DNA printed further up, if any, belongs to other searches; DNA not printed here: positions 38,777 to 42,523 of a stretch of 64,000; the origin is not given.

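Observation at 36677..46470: Glycan-modification locus with two different radical SAM enzymes, a 1148-aa GT-C fusion and a CE4 deacetylase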

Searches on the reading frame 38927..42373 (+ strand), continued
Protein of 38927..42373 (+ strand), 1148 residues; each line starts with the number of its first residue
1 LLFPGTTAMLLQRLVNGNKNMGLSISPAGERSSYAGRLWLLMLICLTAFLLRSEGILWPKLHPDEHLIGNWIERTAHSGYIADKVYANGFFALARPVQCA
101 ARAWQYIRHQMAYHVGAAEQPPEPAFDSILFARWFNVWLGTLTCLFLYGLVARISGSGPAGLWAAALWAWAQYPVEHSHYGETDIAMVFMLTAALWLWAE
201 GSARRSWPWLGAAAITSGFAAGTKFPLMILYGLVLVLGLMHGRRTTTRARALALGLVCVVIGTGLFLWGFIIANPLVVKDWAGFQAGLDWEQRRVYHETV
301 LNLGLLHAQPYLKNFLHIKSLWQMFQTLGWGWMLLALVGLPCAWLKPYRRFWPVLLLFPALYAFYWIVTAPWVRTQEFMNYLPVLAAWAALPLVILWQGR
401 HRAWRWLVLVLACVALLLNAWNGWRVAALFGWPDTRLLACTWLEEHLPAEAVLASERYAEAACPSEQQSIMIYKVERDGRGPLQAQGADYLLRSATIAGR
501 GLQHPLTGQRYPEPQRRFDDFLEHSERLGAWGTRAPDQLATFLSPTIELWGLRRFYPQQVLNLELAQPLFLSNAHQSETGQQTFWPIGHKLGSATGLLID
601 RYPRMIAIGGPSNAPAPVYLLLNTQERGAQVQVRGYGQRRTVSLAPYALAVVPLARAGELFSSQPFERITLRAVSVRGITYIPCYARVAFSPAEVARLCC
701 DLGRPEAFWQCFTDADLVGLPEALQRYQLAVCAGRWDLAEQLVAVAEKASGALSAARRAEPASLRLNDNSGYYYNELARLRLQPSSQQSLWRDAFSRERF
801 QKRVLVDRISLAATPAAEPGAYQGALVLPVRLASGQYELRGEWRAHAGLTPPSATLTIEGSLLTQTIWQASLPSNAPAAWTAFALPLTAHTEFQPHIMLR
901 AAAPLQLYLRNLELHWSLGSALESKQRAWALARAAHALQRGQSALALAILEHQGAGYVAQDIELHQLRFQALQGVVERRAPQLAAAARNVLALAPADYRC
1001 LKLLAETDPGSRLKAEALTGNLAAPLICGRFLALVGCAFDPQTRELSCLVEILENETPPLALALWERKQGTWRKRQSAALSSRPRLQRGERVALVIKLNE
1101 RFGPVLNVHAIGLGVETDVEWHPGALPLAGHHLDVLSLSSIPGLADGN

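Call 25: search_protein_families(library=ncbifam, proteins=[L032:12223-13152:+, L032:8053-9081:+, L030:15185-16183:+, L033:7960-8919:+], max_evalue=0.01)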
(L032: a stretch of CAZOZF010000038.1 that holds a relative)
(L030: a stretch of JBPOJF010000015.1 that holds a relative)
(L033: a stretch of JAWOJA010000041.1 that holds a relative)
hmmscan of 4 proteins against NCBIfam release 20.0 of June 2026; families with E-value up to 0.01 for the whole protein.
L032:12223-13152:+ (309 aa): 1 family
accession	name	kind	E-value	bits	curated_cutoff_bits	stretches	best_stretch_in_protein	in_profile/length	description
NF052316.1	T9SS_PorG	equivalog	0.0038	17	130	1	198-278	91-168/209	type IX secretion system protein PorG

L032:8053-9081:+ (342 aa): 40 families (the best 25 are shown)
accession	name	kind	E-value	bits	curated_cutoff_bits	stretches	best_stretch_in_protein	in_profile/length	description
TIGR03466.1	HpnA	hypoth_equivalog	1.7e-50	171.7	367.65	1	17-341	3-326/327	hopanoid-associated sugar epimerase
NF052578.1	StrlDmthSdmBMthl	equivalog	1.3e-25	90.9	600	1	17-341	3-327/328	sterol demethylase protein SdmB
TIGR04180.1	EDH_00030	hypoth_equivalog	2.9e-25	89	475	1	17-264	1-260/297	NAD-dependent 4,6-dehydratase LegB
NF042423.1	oxyalk_red_Shew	equivalog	1.8e-22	79.9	580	1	16-320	10-319/331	2-alkyl-3-oxoalkanoate reductase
NF042422.1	oxyalk_red_OleD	equivalog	4.2e-22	78.9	580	1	17-333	3-325/329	2-alkyl-3-oxoalkanoate reductase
TIGR01181.1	dTDP_gluc_dehyt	equivalog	1.3e-18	67.2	365.1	1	17-341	2-316/321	dTDP-glucose 4,6-dehydratase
TIGR01746.1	Thioester-redct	subfamily_domain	1.6e-16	60.5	213.35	2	73-267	83-287/371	thioester reductase domain-containing protein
TIGR01179.1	galE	equivalog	4.9e-13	48.6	262.3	1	17-179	2-173/332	UDP-glucose 4-epimerase GalE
NF005539.0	PRK07201.1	equivalog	4.4e-12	45.5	549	1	18-184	4-179/657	SDR family oxidoreductase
TIGR01777.1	yfcH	hypoth_equivalog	7.8e-12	45.4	207.35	1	17-238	1-220/292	TIGR01777 family oxidoreductase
NF043036.1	ErythonDh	equivalog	1.5e-10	40.8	325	1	17-169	3-166/321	D-erythronate dehydrogenase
TIGR01214.1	rmlD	equivalog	6.5e-10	38.6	224.05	1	17-185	2-153/285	dTDP-4-dehydrorhamnose reductase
NF058621.1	DiazavRedAvaA7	equivalog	2.3e-08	34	400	1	17-248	3-237/304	3-diazoavenalumate denitrifying reductase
NF004520.0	PRK05865.1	equivalog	3.5e-08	31.8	1509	1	17-231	3-173/854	sugar epimerase family protein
TIGR02197.1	heptose_epim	equivalog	7.1e-08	32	274.6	1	17-185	1-173/316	ADP-glyceromanno-heptose 6-epimerase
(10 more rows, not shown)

L030:15185-16183:+ (332 aa): 25 families
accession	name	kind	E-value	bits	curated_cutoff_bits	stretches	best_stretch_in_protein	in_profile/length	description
NF008977.0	PRK12324.1-2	equivalog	9.2e-22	77.8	234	1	17-295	1-276/297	decaprenyl-phosphate phosphoribosyltransferase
NF006088.0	PRK08238.1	equivalog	8.4e-21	74.2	351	1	16-211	190-376/482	UbiA family prenyltransferase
NF008978.0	PRK12324.1-4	equivalog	5e-18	65.1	207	1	20-230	34-235/322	decaprenyl-phosphate phosphoribosyltransferase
NF008976.0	PRK12324.1-1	equivalog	1.4e-16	60.8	474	1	21-231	21-224/306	decaprenyl-phosphate phosphoribosyltransferase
NF009523.0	PRK12884.1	equivalog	1.4e-12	47.4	269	1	18-144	4-122/279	prenyltransferase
TIGR01476.1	chlor_syn_BchG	subfamily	1.6e-09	37.6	212.3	1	21-155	3-135/283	(bacterio)chlorophyll synthase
NF005742.0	PRK07566.1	equivalog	1.1e-08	34.5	313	1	19-155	29-162/315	chlorophyll synthase ChlG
NF009516.0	PRK12875.1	equivalog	2.5e-08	33.3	205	1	18-193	17-190/292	prenyltransferase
NF035940.1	prenyl_rel_EboC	equivalog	8.4e-08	31.9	250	1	36-143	18-123/292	UbiA-like protein EboC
TIGR01473.1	cyoE_ctaB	equivalog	6.1e-07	29.5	210.3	1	20-308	2-278/281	heme o synthase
NF045897.1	SCO3242_trans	equivalog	6.6e-07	29.2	260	1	53-144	28-117/287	SCO3242 family prenyltransferase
NF010119.0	PRK13595.1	equivalog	8.7e-06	25.4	248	1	13-218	7-204/292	prenyltransferase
TIGR01475.1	ubiA_other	subfamily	1e-05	25.2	180.8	1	34-139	19-119/282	UbiA-like polyprenyltransferase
NF003348.0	PRK04375.1-1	equivalog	1.8e-05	24.3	285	1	17-311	2-283/292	heme o synthase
NF009521.0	PRK12882.1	equivalog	0.0001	21.7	296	1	18-142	5-122/280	geranylgeranylglycerol-phosphate geranylgeranyltransferase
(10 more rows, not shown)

L033:7960-8919:+ (319 aa): 0 families

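Call 28: search_solved_structures(query=A1, max_evalue=0.1)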
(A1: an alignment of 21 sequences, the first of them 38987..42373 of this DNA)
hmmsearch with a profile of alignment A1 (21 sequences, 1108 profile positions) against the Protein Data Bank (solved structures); distinct sequences matched with E-value up to 0.1: 1.
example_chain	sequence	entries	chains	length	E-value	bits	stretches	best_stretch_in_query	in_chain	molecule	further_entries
8i9p_Lh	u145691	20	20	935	3e-06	28.5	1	114-196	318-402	dolichyl-diphosphooligosaccharide--protein glycotransferase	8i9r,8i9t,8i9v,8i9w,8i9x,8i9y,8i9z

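Call 37: search_protein_families(library=pfam, proteins=[L030:3659-5041:-, L030:5047-7605:+, L030:7670-9109:-, L030:18060-19316:+, L030:19458-19964:+, L030:20292-22208:+, L042:5224-6063:+, L042:2482-3330:+, L042:13029-13913:+, L042:342-1955:+], max_evalue=0.001)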
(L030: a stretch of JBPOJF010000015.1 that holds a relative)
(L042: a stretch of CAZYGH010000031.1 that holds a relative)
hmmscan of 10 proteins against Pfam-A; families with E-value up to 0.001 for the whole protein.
L030:3659-5041:- (460 aa): 0 families

L030:5047-7605:+ (852 aa): 0 families

L030:7670-9109:- (479 aa): 2 families
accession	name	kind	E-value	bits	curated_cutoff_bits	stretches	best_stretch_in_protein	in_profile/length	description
PF13472.12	Lipase_GDSL_2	-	2e-10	41.9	32.9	1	218-461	1-177/178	GDSL-like Lipase/Acylhydrolase family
PF16822.11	ALGX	-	2.6e-06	27.7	26.5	1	422-470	81-129/268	SGNH hydrolase-like domain, acetyltransferase AlgX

L030:18060-19316:+ (418 aa): 0 families

L030:19458-19964:+ (168 aa): 3 families
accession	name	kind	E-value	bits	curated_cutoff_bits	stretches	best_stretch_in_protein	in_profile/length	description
PF12802.13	MarR_2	-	1.4e-06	28.8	27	1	35-86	9-60/61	MarR family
PF01047.28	MarR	-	3.9e-06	27.1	24.6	1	37-87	9-58/59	MarR family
PF13463.12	HTH_27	-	0.00012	22.8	22.2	1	35-89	7-61/68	Winged helix DNA-binding domain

L030:20292-22208:+ (638 aa): 2 families
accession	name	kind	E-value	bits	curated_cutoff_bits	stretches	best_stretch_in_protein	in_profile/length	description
PF00005.33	ABC_tran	-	2.2e-23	83.8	25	1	262-393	1-135/137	ABC transporter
PF14524.12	Wzt_C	-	3.6e-05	24.2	30.4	1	488-590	25-130/143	Wzt C-terminal domain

L042:5224-6063:+ (279 aa): 1 family
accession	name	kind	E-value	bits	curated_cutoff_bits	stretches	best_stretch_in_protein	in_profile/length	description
PF03372.29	Exo_endo_phos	-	1.4e-15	58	24.5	1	49-236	24-218/225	Endonuclease/Exonuclease/phosphatase family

L042:2482-3330:+ (282 aa): 1 family
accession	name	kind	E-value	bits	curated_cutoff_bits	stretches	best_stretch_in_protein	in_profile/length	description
PF01026.27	TatD_DNase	-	4.1e-15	56.3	27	1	61-260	48-252/253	TatD related DNase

L042:13029-13913:+ (294 aa): 2 families
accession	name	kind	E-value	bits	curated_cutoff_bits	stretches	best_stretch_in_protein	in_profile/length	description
PF00117.34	GATase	-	7.2e-18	65.4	22.8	1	75-230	21-178/190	Glutamine amidotransferase class-I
PF07722.19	Peptidase_C26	-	0.00083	19.6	20.5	0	119-152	94-127/219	Peptidase C26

L042:342-1955:+ (537 aa): 1 family
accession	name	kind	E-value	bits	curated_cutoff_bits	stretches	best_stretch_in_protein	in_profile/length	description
PF13231.12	PMT_2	-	3.4e-05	24.5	26.1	1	221-367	2-137/160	Dolichyl-phosphate-mannose-protein mannosyltransferase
